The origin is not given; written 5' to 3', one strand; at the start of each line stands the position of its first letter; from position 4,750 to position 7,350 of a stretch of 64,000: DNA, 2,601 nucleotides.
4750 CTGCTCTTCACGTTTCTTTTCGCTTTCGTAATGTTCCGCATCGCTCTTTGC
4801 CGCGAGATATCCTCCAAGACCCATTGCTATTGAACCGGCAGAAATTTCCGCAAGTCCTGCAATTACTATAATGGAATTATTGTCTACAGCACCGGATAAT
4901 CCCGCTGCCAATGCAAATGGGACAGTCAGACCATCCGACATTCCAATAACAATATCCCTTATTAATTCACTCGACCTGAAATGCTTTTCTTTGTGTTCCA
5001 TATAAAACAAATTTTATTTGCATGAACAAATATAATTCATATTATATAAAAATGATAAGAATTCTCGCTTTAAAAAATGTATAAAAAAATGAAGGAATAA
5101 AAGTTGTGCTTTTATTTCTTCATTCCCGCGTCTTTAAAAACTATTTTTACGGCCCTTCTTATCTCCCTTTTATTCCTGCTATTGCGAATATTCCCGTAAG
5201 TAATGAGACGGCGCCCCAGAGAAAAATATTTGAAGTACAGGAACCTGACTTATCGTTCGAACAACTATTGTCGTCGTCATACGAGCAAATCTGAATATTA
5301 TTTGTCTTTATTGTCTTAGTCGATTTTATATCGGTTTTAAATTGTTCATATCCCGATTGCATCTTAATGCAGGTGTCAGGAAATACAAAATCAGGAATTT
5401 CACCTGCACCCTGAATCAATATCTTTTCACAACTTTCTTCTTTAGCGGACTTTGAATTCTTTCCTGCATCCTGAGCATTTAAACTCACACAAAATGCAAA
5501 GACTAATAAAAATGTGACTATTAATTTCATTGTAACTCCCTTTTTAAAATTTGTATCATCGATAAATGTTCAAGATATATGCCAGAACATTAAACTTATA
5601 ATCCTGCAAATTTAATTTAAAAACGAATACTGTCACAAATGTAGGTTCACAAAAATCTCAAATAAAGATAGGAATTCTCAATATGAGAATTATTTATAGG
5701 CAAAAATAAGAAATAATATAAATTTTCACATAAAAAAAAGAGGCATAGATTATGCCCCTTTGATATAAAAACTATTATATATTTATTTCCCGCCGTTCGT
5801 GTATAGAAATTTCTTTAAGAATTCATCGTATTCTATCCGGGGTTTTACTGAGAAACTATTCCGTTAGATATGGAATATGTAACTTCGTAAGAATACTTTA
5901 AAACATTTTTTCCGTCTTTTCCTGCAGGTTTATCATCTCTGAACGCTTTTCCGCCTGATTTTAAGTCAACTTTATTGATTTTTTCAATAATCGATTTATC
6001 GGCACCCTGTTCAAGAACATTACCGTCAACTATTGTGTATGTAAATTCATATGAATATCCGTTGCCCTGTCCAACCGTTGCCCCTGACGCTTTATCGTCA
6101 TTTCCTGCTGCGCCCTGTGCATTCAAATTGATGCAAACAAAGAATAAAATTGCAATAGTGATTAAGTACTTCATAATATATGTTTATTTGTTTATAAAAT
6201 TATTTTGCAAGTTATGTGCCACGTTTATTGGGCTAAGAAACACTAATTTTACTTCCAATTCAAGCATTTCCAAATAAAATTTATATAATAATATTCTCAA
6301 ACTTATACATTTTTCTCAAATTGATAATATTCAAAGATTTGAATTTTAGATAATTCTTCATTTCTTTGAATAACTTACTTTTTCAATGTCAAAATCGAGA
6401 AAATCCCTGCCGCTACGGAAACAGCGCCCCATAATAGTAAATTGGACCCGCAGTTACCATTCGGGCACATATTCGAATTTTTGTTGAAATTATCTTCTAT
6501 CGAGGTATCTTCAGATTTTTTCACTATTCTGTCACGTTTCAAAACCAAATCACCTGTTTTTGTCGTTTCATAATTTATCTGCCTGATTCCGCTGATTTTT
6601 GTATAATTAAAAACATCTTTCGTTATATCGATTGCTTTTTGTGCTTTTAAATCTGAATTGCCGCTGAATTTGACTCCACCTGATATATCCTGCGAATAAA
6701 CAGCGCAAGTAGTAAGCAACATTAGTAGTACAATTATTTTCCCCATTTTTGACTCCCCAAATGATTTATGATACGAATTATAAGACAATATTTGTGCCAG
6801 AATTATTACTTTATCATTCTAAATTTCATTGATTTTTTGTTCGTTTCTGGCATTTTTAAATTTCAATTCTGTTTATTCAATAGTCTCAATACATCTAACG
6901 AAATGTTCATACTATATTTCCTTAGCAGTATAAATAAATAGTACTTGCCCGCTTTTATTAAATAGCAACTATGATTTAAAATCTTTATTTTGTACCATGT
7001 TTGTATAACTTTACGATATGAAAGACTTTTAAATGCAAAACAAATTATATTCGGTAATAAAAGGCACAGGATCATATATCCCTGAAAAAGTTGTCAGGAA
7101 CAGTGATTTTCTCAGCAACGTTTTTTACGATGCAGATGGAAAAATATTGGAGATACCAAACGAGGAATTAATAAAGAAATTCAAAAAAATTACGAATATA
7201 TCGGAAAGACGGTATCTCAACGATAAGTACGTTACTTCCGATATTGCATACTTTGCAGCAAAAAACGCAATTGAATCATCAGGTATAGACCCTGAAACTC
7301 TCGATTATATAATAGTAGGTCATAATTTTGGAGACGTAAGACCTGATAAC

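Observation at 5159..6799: Three adjacent small secreted-protein genes each sit behind a sigma-54 (-24/-12) type promoter at the same distance from the ATG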

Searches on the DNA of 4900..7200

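Call 83: search_rna_families(source=window, start=4900, end=7200, threshold=evalue, max_evalue=1)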
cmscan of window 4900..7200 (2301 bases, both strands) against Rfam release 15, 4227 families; matches with E-value up to 1: 2.
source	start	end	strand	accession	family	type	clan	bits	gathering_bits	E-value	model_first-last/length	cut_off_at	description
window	5083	5126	+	RF04352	Plastid-psbA-4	Cis-reg;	CL00153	29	56.8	0.022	1-61/61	no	Plastid-psbA-4 3UTR RNA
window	5730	5804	-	RF02551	DapZ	Cis-reg;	-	25.5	56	0.12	1-78/78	no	ABC transporter regulator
